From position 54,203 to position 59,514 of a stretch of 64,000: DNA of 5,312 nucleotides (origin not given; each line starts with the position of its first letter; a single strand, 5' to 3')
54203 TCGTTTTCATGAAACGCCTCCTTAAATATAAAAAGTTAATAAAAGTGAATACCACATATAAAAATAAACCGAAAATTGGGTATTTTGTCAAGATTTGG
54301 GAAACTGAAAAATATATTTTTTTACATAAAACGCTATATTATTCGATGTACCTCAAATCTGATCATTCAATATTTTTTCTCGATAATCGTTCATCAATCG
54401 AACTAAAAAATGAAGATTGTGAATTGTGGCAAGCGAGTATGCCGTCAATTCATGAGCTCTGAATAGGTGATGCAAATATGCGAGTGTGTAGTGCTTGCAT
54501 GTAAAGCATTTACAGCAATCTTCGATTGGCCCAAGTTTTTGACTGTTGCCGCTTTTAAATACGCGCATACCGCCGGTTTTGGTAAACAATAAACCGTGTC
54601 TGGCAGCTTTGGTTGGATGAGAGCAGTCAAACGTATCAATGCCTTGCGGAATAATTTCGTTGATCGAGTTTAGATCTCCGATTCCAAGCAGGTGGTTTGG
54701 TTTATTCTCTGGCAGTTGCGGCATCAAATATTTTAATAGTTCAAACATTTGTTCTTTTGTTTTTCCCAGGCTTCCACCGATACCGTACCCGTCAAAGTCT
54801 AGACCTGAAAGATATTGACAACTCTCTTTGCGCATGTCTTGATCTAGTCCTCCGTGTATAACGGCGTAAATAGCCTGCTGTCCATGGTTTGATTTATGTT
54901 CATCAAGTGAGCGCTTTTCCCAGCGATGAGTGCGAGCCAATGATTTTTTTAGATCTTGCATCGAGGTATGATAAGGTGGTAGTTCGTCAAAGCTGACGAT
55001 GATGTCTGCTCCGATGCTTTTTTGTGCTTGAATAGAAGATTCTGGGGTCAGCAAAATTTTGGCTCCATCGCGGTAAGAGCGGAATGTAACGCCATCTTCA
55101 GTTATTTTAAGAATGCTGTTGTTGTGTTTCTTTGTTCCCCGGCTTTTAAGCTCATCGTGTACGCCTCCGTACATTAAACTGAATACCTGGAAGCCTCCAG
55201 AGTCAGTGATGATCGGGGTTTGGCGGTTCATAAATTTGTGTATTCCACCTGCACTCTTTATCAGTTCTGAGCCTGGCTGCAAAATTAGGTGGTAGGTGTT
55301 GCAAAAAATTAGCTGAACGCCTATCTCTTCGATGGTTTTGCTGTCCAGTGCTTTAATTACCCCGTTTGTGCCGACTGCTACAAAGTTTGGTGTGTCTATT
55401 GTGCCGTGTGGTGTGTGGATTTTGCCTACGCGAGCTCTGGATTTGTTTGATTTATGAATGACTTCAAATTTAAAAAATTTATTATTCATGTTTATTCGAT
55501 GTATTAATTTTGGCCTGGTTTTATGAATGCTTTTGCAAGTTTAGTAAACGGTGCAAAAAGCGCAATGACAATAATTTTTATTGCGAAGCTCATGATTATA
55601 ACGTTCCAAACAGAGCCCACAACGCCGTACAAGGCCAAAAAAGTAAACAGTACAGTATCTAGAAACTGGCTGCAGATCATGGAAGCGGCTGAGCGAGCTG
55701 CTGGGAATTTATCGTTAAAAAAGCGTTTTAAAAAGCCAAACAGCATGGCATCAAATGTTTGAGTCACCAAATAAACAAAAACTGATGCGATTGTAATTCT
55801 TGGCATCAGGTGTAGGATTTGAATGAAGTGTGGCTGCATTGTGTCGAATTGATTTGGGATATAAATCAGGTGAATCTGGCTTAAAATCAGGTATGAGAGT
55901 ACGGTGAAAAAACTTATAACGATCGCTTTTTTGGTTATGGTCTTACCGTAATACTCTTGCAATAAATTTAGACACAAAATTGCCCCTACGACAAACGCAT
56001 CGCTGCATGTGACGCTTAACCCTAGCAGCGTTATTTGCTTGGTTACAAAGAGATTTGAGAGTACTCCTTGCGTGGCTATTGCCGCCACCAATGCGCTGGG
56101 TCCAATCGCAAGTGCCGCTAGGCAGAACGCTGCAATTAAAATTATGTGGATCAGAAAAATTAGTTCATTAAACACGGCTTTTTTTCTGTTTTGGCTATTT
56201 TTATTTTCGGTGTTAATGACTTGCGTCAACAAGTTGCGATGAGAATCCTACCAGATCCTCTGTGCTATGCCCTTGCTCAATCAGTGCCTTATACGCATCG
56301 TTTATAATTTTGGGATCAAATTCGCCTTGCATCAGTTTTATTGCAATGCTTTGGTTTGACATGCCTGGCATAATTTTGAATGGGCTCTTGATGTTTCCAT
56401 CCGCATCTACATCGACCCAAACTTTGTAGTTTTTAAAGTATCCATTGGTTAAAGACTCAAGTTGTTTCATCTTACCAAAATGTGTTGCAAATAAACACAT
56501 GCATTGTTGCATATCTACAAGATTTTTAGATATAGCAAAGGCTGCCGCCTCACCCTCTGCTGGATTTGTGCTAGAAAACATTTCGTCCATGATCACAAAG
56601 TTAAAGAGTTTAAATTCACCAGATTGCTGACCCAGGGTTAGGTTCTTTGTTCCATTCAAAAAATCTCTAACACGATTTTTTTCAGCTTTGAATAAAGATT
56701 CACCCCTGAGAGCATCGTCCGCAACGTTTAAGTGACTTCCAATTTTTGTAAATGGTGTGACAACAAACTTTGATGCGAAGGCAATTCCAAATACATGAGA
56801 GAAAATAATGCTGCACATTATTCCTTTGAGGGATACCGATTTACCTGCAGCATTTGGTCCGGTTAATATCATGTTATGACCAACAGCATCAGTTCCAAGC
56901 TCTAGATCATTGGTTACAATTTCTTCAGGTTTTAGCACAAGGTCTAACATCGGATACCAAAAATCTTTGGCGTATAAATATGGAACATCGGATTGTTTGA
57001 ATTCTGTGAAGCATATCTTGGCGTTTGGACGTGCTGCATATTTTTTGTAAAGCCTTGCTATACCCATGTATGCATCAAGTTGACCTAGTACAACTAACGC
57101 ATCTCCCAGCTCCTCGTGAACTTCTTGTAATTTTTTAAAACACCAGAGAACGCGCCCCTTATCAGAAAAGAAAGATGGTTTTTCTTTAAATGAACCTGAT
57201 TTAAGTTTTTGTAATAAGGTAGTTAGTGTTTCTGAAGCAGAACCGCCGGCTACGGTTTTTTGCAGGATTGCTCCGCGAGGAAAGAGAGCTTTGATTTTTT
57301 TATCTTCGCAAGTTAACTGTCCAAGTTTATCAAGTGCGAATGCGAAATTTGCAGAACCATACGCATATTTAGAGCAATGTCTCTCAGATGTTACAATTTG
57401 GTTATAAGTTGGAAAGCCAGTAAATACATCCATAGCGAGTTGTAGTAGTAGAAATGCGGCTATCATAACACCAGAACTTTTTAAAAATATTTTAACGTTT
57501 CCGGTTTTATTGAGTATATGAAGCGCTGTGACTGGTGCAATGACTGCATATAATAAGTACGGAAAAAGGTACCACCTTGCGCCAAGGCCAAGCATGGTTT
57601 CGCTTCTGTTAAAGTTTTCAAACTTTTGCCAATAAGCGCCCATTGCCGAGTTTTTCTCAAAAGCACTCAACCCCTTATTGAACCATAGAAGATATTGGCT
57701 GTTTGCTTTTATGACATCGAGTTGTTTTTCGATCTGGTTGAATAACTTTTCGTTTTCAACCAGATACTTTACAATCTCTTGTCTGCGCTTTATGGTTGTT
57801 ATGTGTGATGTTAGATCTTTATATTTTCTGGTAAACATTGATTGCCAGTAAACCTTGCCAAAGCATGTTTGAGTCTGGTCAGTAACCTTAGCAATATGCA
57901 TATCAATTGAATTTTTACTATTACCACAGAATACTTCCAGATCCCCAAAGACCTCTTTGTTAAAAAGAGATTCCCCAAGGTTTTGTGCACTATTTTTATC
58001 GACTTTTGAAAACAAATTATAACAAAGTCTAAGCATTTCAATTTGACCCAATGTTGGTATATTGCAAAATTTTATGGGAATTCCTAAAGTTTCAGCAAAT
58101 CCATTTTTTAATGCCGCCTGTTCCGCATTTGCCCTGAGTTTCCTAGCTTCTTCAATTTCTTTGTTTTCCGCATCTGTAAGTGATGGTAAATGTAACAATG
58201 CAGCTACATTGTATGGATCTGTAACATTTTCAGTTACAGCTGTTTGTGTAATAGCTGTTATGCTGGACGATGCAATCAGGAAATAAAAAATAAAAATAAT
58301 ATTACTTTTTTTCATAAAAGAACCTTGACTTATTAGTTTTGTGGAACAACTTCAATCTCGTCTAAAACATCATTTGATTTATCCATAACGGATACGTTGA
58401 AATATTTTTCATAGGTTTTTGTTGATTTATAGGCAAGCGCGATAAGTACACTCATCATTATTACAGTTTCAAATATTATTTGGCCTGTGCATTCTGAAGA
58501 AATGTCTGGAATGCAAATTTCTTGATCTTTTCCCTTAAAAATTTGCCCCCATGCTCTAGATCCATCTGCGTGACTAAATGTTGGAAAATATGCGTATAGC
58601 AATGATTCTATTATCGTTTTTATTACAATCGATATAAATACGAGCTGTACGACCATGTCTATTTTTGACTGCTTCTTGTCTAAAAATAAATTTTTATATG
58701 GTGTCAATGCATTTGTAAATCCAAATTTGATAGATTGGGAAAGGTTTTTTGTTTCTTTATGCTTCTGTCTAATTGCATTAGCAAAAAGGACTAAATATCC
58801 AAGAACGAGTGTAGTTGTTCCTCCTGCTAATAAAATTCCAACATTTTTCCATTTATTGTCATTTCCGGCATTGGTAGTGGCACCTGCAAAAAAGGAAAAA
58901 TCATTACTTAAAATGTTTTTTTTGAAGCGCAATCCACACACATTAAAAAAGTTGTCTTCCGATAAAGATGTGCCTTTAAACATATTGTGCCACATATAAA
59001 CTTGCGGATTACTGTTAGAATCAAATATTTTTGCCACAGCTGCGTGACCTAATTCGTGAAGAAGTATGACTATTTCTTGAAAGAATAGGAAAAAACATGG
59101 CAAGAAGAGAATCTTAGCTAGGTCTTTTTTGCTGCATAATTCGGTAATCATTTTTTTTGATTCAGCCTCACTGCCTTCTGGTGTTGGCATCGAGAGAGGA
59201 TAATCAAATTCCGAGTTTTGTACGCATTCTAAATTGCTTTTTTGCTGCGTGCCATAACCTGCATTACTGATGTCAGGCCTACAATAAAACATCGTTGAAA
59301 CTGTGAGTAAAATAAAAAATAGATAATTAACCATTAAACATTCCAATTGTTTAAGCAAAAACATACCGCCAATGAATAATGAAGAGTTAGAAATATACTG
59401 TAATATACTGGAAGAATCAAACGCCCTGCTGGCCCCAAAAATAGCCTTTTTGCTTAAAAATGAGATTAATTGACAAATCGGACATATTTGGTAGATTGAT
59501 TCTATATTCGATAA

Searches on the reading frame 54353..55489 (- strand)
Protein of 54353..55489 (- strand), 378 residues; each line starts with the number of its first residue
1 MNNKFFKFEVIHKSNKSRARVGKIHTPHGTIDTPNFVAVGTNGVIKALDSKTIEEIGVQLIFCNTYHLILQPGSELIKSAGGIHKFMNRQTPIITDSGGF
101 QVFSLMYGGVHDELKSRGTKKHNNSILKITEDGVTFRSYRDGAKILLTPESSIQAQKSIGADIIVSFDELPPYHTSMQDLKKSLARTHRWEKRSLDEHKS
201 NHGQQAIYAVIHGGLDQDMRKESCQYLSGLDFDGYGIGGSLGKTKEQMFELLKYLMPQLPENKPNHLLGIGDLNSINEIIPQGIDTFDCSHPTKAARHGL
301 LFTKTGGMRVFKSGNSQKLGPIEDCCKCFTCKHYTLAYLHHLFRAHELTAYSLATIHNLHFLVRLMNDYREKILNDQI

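Call 43: search_protein_families(library=pfam, proteins=[window:54353-55489:-], max_evalue=0.001)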
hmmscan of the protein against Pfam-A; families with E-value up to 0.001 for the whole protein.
window:54353-55489:- (378 aa): 1 family
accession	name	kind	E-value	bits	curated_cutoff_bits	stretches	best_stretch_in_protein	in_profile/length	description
PF01702.25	TGT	-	3.3e-120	401.8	26.3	1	18-377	2-343/357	Queuine tRNA-ribosyltransferase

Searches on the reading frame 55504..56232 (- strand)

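Call 43: search_protein_families(library=pfam, proteins=[window:55504-56232:-], max_evalue=0.001)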
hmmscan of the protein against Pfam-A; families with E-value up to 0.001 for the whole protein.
window:55504-56232:- (242 aa): 1 family
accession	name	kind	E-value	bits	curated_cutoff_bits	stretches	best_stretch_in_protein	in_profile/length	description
PF02592.20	Vut_1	-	1.4e-27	97.3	27.2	1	84-232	10-151/152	Putative vitamin uptake transporter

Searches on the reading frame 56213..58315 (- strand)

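Call 43: search_protein_families(library=pfam, proteins=[window:56213-58315:-], max_evalue=0.001)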
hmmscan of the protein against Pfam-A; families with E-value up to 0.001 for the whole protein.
window:56213-58315:- (700 aa): 1 family
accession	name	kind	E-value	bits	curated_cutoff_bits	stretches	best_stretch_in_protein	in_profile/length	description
PF00488.27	MutS_V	-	1.7e-21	77.5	30.2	1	482-678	1-184/188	MutS domain V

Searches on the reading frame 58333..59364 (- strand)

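Call 43: search_protein_families(library=pfam, proteins=[window:58333-59364:-], max_evalue=0.001)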
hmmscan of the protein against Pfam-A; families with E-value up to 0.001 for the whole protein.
window:58333-59364:- (343 aa): 1 family
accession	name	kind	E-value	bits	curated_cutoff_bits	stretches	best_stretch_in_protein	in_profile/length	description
PF02163.28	Peptidase_M50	-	3.8e-05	23.6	27.2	1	97-226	7-133/221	Peptidase family M50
